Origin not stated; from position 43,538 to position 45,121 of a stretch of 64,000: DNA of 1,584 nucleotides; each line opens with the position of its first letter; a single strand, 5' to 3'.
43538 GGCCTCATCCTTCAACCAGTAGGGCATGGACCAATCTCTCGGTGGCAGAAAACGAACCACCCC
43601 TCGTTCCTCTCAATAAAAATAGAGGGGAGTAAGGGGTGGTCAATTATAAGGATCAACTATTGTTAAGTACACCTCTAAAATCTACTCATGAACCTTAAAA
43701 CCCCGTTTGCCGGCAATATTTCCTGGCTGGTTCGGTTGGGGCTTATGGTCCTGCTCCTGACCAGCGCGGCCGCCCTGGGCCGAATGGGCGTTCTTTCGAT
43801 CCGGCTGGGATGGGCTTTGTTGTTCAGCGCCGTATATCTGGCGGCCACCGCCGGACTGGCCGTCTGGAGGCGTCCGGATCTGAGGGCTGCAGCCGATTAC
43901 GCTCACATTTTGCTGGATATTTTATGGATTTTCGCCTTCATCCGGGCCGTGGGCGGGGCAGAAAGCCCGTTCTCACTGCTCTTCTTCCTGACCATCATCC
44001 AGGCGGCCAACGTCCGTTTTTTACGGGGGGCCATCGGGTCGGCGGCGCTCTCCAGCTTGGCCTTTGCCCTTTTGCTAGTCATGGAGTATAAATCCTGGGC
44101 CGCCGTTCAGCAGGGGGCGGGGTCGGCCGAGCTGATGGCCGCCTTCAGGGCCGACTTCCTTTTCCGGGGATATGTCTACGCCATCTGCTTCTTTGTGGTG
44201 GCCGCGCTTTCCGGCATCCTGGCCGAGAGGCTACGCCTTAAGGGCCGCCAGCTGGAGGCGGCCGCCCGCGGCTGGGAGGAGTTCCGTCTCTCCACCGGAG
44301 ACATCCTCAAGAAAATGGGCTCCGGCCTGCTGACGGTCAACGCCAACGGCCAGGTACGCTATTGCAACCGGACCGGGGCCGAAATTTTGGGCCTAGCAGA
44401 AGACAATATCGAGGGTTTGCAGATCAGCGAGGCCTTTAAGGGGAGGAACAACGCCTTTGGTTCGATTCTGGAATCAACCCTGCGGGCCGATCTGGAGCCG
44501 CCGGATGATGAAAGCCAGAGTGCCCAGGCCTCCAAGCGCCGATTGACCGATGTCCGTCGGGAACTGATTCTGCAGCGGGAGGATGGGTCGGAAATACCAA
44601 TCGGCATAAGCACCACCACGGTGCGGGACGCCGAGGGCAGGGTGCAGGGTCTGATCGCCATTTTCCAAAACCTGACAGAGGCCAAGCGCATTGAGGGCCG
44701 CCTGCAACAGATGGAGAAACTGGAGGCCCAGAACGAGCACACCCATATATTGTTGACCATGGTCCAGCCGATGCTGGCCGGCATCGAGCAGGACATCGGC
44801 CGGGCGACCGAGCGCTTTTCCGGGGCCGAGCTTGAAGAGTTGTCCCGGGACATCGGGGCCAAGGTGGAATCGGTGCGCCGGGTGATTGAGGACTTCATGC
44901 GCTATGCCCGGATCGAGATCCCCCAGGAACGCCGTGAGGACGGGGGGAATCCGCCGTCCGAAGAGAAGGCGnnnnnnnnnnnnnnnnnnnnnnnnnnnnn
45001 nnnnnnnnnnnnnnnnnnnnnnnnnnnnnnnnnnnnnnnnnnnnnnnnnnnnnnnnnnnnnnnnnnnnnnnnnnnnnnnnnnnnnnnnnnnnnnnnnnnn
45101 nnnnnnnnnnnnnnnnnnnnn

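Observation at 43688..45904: Integral-membrane, PAS-containing sigma-54 activator without a receiver domain, placed to control the pilin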

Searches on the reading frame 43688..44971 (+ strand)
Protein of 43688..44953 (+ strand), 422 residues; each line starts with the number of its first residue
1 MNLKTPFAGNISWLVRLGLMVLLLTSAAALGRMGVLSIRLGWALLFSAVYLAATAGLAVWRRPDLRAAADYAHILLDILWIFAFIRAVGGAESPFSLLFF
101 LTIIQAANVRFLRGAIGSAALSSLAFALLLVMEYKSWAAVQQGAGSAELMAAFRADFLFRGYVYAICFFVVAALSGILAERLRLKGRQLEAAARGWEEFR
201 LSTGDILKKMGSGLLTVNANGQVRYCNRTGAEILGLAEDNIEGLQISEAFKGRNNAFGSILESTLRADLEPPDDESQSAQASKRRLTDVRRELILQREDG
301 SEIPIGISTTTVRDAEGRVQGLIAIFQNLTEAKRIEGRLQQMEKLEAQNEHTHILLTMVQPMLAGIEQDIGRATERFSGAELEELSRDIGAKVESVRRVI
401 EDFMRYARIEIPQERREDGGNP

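Call 11: find_homologous_proteins(query=window:43688-44953:+, max_evalue=0.001)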
Query seq(422 aa) (422 aa): 46 proteins with E <= 0.001 among 8000 candidates.
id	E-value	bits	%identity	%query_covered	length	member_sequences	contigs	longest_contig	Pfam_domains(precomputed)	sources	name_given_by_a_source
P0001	1.2e-266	902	100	100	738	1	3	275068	PF13426.14,PF12860.14,PF00158.33,PF25323.3,PF25601.2,PF02954.26,PF08448.17,PF00989.32,PF14532.13,PF07728.21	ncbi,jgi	jgi:two-component system response regulator HydG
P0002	6.0e-193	659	75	99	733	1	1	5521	PF13426.14,PF00158.33,PF25323.3,PF25601.2,PF02954.26,PF08448.17,PF00989.32,PF14532.13,PF07728.21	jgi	jgi:two-component system response regulator HydG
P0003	2.1e-192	658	73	99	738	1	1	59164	PF13426.14,PF00158.33,PF25601.2,PF02954.26,PF08448.17,PF00989.32,PF14532.13,PF07728.21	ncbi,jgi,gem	-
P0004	4.2e-192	657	75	99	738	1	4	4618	PF13426.14,PF00158.33,PF25323.3,PF25601.2,PF02954.26,PF08448.17,PF00989.32,PF14532.13,PF07728.21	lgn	-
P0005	4.3e-190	650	75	99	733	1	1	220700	PF13426.14,PF00158.33,PF25323.3,PF25601.2,PF02954.26,PF08448.17,PF00989.32,PF14532.13,PF07728.21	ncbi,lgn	-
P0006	6.3e-184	630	72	100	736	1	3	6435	PF13426.14,PF00158.33,PF25323.3,PF25601.2,PF02954.26,PF08448.17,PF00989.32,PF14532.13,PF07728.21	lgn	-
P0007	1.3e-173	596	70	99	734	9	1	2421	PF13426.14,PF00158.33,PF25323.3,PF25601.2,PF02954.26,PF08448.17,PF00989.32,PF14532.13,PF07728.21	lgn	-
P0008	1.4e-149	517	60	99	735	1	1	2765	PF13426.14,PF00158.33,PF25323.3,PF25601.2,PF02954.26,PF08448.17,PF00989.32,PF14532.13,PF07728.21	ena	-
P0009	2.4e-147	509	61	96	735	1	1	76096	PF13426.14,PF00158.33,PF25323.3,PF25601.2,PF02954.26,PF08448.17,PF00989.32,PF14532.13,PF07728.21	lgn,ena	-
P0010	5.6e-91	324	46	95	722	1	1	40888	PF13426.14,PF00158.33,PF25601.2,PF02954.26,PF08448.17,PF00989.32,PF14532.13,PF07728.21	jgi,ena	-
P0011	1.5e-89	319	44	98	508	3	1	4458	PF13426.14,PF00158.33,PF08448.17,PF00989.32,PF14532.13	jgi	jgi:PAS domain S-box-containing protein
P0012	6.5e-88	314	44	95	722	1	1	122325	PF13426.14,PF00158.33,PF25323.3,PF25601.2,PF02954.26,PF08448.17,PF00989.32,PF14532.13,PF07728.21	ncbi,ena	-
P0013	2.0e-86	309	43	95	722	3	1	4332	PF13426.14,PF00158.33,PF25323.3,PF25601.2,PF02954.26,PF08448.17,PF00989.32,PF14532.13,PF07728.21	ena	-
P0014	2.4e-86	308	45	95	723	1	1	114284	PF13426.14,PF00158.33,PF25601.2,PF02954.26,PF08448.17,PF00989.32,PF14532.13,PF07728.21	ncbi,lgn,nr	ncbi:sigma 54-interacting transcriptional regulator [candidate division TA06 bacterium]|nr:sigma 54-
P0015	3.2e-86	308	48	82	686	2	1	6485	PF13426.14,PF00158.33,PF25323.3,PF25601.2,PF02954.26,PF08448.17,PF00989.32,PF14532.13,PF07728.21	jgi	jgi:two-component system response regulator HydG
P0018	3.8e-85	304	44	94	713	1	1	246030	PF13426.14,PF00158.33,PF25323.3,PF25601.2,PF02954.26,PF08448.17,PF00989.32,PF14532.13,PF07728.21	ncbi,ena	-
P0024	3.0e-84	301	43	95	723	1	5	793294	PF13426.14,PF00158.33,PF25601.2,PF02954.26,PF08448.17,PF00989.32,PF14532.13,PF07728.21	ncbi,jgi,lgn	jgi:two-component system response regulator HydG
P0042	2.1e-16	78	29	80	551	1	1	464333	PF13426.14,PF25323.3,PF08448.17,PF02518.32,PF00512.32,PF00989.32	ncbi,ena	-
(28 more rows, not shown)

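Call 24: find_encoding_contigs(protein=P0001, flank=3000, max_places=3)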
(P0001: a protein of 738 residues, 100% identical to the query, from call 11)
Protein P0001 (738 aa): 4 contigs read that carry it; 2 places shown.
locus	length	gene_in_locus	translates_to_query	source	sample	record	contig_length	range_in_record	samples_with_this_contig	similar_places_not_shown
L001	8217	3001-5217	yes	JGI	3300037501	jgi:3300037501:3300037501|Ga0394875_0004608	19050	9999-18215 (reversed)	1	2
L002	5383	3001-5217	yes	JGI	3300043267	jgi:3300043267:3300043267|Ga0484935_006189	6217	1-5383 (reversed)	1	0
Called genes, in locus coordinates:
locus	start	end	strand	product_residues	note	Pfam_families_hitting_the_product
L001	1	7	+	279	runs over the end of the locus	?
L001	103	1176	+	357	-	PF00437:T2SSE, PF13401:AAA_22 (faint)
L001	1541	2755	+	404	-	PF28597:T2SSF_N, PF00482:T2SSF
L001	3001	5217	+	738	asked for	PF25323:6TM_PilS, PF00989:PAS, PF08448:PAS_4, PF13426:PAS_9, PF00158:Sigma54_activat, PF14532:Sigma54_activ_2, PF07728:AAA_5, PF25601:AAA_lid_14, +2 more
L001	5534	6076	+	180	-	PF07963:N_methyl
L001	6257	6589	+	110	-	-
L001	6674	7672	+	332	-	PF07963:N_methyl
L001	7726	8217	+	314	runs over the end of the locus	PF00005:ABC_tran, PF13304:AAA_21 (weak)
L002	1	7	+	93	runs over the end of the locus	PF00437:T2SSE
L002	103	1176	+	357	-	PF00437:T2SSE, PF13401:AAA_22 (faint)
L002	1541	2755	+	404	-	PF28597:T2SSF_N, PF00482:T2SSF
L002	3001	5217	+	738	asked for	PF25323:6TM_PilS, PF00989:PAS, PF08448:PAS_4, PF13426:PAS_9, PF00158:Sigma54_activat, PF14532:Sigma54_activ_2, PF07728:AAA_5, PF25601:AAA_lid_14, +2 more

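Call 25: find_encoding_contigs(protein=P0005, flank=8000, max_places=2)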
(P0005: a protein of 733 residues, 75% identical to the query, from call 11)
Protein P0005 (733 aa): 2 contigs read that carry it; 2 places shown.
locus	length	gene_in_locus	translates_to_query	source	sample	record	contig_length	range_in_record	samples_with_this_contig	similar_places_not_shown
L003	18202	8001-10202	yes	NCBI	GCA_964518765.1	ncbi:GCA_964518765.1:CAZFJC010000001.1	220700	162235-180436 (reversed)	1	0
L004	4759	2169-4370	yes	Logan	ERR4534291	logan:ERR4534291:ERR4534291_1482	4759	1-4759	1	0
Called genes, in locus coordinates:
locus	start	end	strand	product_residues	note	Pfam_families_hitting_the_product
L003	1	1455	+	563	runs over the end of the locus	PF05157:MshEN, PF00437:T2SSE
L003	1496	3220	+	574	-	PF05157:MshEN, PF00437:T2SSE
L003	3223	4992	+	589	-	PF05157:MshEN, PF00437:T2SSE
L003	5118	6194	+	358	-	PF00437:T2SSE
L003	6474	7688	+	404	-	PF28597:T2SSF_N, PF00482:T2SSF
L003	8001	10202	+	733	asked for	PF25323:6TM_PilS, PF00989:PAS (weak), PF13426:PAS_9, PF00158:Sigma54_activat, PF14532:Sigma54_activ_2, PF07728:AAA_5, PF25601:AAA_lid_14, PF02954:HTH_8, +1 more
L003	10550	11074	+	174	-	PF07963:N_methyl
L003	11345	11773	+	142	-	-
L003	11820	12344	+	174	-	PF07963:N_methyl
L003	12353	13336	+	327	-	PF00005:ABC_tran, PF13304:AAA_21 (weak)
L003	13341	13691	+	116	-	PF04480:DUF559, PF18741:MTES_1575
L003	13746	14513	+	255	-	PF12679:ABC2_membrane_2, PF12730:ABC2_membrane_4, PF12698:ABC2_membrane_3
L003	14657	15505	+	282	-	-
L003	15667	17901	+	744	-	PF01751:Toprim, PF01131:Topoisom_bac, PF01396:Zn_ribbon_Top1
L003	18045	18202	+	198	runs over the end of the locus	PF03942:DTW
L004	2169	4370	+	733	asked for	PF25323:6TM_PilS, PF00989:PAS (weak), PF13426:PAS_9, PF00158:Sigma54_activat, PF14532:Sigma54_activ_2, PF07728:AAA_5, PF25601:AAA_lid_14, PF02954:HTH_8, +1 more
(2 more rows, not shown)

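Call 26: find_encoding_contigs(protein=P0014, flank=8000, max_places=2)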
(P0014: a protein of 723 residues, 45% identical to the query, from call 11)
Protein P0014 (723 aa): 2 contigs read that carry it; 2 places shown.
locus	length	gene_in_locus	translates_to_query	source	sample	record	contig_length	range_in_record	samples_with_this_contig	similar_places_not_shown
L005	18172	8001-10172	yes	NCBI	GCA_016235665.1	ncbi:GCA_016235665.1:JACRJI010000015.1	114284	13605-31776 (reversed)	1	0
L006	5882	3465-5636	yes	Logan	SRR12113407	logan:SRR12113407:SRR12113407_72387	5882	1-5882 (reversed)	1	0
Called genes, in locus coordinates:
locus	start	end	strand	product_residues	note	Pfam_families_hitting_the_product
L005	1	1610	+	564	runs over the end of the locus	PF05157:MshEN, PF00437:T2SSE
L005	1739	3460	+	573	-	PF05157:MshEN, PF00437:T2SSE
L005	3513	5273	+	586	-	PF05157:MshEN, PF00437:T2SSE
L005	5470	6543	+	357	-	PF00437:T2SSE, PF13401:AAA_22 (faint)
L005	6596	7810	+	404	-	PF28597:T2SSF_N, PF00482:T2SSF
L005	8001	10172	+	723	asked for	PF00989:PAS (weak), PF08448:PAS_4, PF13426:PAS_9, PF00158:Sigma54_activat, PF14532:Sigma54_activ_2, PF07728:AAA_5, PF25601:AAA_lid_14, PF02954:HTH_8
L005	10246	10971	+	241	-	PF00535:Glycos_transf_2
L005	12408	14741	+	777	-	PF07690:MFS_1 (faint), PF01564:Spermine_synth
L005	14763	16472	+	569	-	PF13231:PMT_2, PF00515:TPR_1 (weak), PF13424:TPR_12 (weak), PF23914:TPR_CcmH_CycH (weak), PF00515:TPR_1 (weak), PF13424:TPR_12 (weak), PF14559:TPR_19 (weak), PF13414:TPR_11, +15 more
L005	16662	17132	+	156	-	PF07963:N_methyl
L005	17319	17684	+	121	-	-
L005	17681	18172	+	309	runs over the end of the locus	PF00005:ABC_tran, PF13304:AAA_21 (weak)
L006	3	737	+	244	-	?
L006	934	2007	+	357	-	PF00437:T2SSE, PF13401:AAA_22 (faint)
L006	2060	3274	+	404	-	PF28597:T2SSF_N, PF00482:T2SSF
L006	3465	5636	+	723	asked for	PF00989:PAS (weak), PF08448:PAS_4, PF13426:PAS_9, PF00158:Sigma54_activat, PF14532:Sigma54_activ_2, PF07728:AAA_5, PF25601:AAA_lid_14, PF02954:HTH_8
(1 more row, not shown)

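Call 27: find_encoding_contigs(protein=P0018, flank=8000, max_places=1)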
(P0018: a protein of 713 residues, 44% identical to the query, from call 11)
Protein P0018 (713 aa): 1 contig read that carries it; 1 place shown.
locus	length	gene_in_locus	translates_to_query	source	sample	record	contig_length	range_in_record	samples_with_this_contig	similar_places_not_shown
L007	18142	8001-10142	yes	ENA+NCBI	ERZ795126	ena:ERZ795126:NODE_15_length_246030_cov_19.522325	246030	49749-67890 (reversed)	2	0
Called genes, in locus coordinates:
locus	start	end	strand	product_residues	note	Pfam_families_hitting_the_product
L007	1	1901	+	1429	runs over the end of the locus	PF13860:FlgD_ig, PF18962:Por_Secre_tail (weak)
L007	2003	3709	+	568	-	PF05157:MshEN, PF00437:T2SSE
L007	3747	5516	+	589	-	PF05157:MshEN, PF00437:T2SSE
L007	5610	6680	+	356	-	PF00437:T2SSE, PF13401:AAA_22 (faint)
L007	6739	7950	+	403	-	PF28597:T2SSF_N, PF00482:T2SSF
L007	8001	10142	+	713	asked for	PF25323:6TM_PilS, PF00989:PAS, PF13426:PAS_9, PF00158:Sigma54_activat, PF14532:Sigma54_activ_2, PF07728:AAA_5, PF25601:AAA_lid_14, PF02954:HTH_8, +1 more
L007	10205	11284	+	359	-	PF07963:N_methyl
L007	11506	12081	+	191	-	PF07963:N_methyl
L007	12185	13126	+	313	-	PF00005:ABC_tran, PF13304:AAA_21 (faint)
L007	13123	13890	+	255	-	PF12679:ABC2_membrane_2, PF12698:ABC2_membrane_3 (weak), PF12730:ABC2_membrane_4 (weak)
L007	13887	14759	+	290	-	-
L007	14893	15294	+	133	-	PF13366:PDDEXK_3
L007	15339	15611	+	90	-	PF01169:GDT1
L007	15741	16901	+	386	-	PF00155:Aminotran_1_2, PF01041:DegT_DnrJ_EryC1 (weak)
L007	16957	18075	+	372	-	PF00155:Aminotran_1_2, PF00266:Aminotran_5 (weak), PF01041:DegT_DnrJ_EryC1 (weak)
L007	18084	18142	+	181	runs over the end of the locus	-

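Call 28: find_encoding_contigs(protein=P0024, flank=8000, max_places=1)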
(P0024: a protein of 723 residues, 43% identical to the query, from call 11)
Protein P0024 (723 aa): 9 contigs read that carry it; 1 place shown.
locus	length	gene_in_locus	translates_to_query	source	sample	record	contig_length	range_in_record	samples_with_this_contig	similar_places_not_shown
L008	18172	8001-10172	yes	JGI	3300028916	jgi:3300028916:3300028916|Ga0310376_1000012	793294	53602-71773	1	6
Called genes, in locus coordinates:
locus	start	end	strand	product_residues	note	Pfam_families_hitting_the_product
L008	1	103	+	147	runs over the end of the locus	PF12836:HHH_3, PF14520:HHH_5 (faint), PF00633:HHH (faint)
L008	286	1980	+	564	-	PF05157:MshEN, PF00437:T2SSE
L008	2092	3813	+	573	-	PF05157:MshEN, PF00437:T2SSE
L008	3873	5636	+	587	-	PF05157:MshEN, PF00437:T2SSE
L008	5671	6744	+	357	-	PF00437:T2SSE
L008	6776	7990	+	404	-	PF28597:T2SSF_N, PF00482:T2SSF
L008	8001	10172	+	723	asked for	PF00989:PAS, PF08448:PAS_4, PF13426:PAS_9, PF00158:Sigma54_activat, PF14532:Sigma54_activ_2, PF07728:AAA_5, PF25601:AAA_lid_14, PF02954:HTH_8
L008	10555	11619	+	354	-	PF07963:N_methyl (weak)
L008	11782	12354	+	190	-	PF07963:N_methyl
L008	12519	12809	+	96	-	-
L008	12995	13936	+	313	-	PF00005:ABC_tran, PF13304:AAA_21 (faint)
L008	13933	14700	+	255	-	PF12679:ABC2_membrane_2, PF12730:ABC2_membrane_4 (weak)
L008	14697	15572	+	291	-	-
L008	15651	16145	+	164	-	-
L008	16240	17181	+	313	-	PF05036:SPOR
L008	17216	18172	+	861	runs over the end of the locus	PF01624:MutS_I, PF05188:MutS_II, PF05192:MutS_III, PF05190:MutS_IV, PF00488:MutS_V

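Call 29: find_encoding_contigs(protein=P0042, flank=8000, max_places=1)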
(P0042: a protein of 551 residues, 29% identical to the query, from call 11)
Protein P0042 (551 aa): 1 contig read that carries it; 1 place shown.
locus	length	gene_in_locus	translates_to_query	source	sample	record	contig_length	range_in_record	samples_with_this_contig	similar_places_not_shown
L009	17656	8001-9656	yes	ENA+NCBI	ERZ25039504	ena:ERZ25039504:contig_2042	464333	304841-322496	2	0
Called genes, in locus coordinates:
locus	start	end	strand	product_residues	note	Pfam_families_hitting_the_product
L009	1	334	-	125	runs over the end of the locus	PF25989:YknX_C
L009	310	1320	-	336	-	PF25919:BSH_CusB (faint), PF00364:Biotin_lipoyl (faint), PF25917:BSH_RND, PF25973:BSH_CzcB, PF25984:BSH_YknX (faint), PF25990:Beta-barrel_YknX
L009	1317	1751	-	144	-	-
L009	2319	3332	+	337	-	-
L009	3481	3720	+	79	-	-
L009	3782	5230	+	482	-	PF05157:MshEN, PF00437:T2SSE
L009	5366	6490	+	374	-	PF00437:T2SSE, PF13401:AAA_22 (faint)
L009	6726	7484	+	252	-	PF28597:T2SSF_N, PF00482:T2SSF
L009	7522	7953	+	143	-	PF00482:T2SSF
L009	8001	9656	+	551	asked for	PF25323:6TM_PilS, PF00989:PAS, PF08448:PAS_4 (weak), PF13426:PAS_9 (weak), PF00512:HisKA, PF02518:HATPase_c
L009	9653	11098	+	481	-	PF00072:Response_reg, PF00158:Sigma54_activat, PF14532:Sigma54_activ_2, PF00004:AAA (weak), PF07728:AAA_5, PF25601:AAA_lid_14, PF02954:HTH_8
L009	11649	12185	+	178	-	PF07963:N_methyl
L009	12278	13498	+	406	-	PF07884:VKOR, PF13098:Thioredoxin_2 (weak), PF01323:DSBA (weak), PF13462:Thioredoxin_4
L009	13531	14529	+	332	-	PF00005:ABC_tran, PF13304:AAA_21 (weak)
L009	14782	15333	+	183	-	-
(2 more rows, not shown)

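Call 41: find_related_loci(query=A3, collection=genome_contigs, flank=6000)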
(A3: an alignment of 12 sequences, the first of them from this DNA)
Query A3 (428 aa) in genome_contigs; peptide patterns used: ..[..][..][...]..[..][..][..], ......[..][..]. (x = any residue, [..] = any of these).
73 stretches matched a pattern; 9 encode a relative of the query (tblastn E <= 1e-3); 9 distinct loci.
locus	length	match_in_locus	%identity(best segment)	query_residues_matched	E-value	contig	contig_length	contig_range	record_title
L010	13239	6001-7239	75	1-418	0e+0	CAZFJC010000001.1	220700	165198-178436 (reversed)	MAG TPA_asm: uncultured bacterium isolate binchicken_co7_184 genome assembly, contig: NODE_49_length_220700_cov_11.21195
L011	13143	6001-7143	44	16-415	9e-102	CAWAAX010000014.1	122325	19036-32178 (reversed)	MAG: uncultured bacterium isolate MFD01299.bin.1.238 genome assembly, contig: contig_53762, whole genome shotgun sequenc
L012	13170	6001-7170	44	14-428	7e-101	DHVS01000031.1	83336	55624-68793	MAG TPA_asm: bacterium UBP2_UBA5202 isolate UBA5202 UBA5202_contig_1101, whole genome shotgun sequence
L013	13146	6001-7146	44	16-412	3e-95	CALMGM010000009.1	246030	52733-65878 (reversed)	MAG TPA_asm: uncultured bacterium isolate SRR6284162_bin.43_CONCOCT_v1.1_MAG genome assembly, contig: ERZ795126.15, whol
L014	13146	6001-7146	45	16-412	5e-92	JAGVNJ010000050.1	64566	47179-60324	MAG: Candidatus Edwardsbacteria bacterium isolate DeMMO3_1 c_000000014890, whole genome shotgun sequence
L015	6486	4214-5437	41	1-426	7e-82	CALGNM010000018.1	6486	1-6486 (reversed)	MAG TPA_asm: uncultured bacterium isolate SRR6007444_bin.93_CONCOCT_v1.1_MAG genome assembly, contig: ERZ724098.5666, wh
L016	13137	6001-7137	44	20-411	3e-81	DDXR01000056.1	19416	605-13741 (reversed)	MAG TPA_asm: bacterium UBP2_UBA2255 isolate UBA2255 UBA2255_contig_27195, whole genome shotgun sequence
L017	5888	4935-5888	46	10-345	7e-73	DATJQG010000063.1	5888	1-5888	MAG TPA_asm: Candidatus Edwardsbacteria bacterium isolate SMAG_U14934 k141_1682039, whole genome shotgun sequence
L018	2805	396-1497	46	19-411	3e-64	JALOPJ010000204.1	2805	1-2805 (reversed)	MAG: Candidatus Edwardsbacteria bacterium isolate Prado126 scaffold_228747, whole genome shotgun sequence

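Call 58: predict_structure(alignment_id=A1)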
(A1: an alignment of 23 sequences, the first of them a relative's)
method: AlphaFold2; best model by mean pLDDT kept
length: 738 residues; sequences in the alignment: 23
mean_pLDDT: 64.3   pTM: 0.34
mean pLDDT of the five models: 64.3, 62.5, 57.6, 55.6, 53.8
residues with pLDDT >= 90: 0; 70-90: 336; 50-70: 211; < 50: 191
segments of 3 or more residues with pLDDT < 50: 1-6, 90-114, 116-118, 120-127, 139-146, 148-150, 152-157, 159-168, 173-175, 191-202, 272-288, 407-428, 492-516, 546-561, 681-692
pLDDT, mean of each block of 10 residues (from residue 1): 47 68 65 58 79 76 66 69 62 46 46 47 49 51 44 46 49 50 51 47 55 83 84 77 84 82 75 47 45 77 80 71 82 67 63 73 78 71 79 77 55 30 43 77 74 70 75 70 61 42 30 47 66 56 46 37 57 58 50 74 80 84 83 85 77 85 84 76 40 68 85 82 77 74
secondary structure, 60 per line:
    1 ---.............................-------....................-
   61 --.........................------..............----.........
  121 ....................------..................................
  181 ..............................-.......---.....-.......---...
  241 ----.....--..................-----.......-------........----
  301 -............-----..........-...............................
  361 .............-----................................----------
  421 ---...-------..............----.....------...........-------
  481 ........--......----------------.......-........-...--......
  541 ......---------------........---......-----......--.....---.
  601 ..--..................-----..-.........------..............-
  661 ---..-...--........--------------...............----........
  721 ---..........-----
elements in order (helices of 4 or more, strands of 3 or more residues): H4-32 H40-59 H63-87 H94-107 H112-140 H147-210 E212-218 E222-226 H228-234 H246-249 H252-269 H275-281 E289-296 E302-313 E319-328 H330-373 H379-410 H434-447 E452-456 H463-473 E481-485 H491-496 H513-519 E521-528 H535-546 E562-569 H573-578 H584-589 E592-596 H605-622 H631-639 H646-659 H672-679 H694-708 H713-720 H724-733
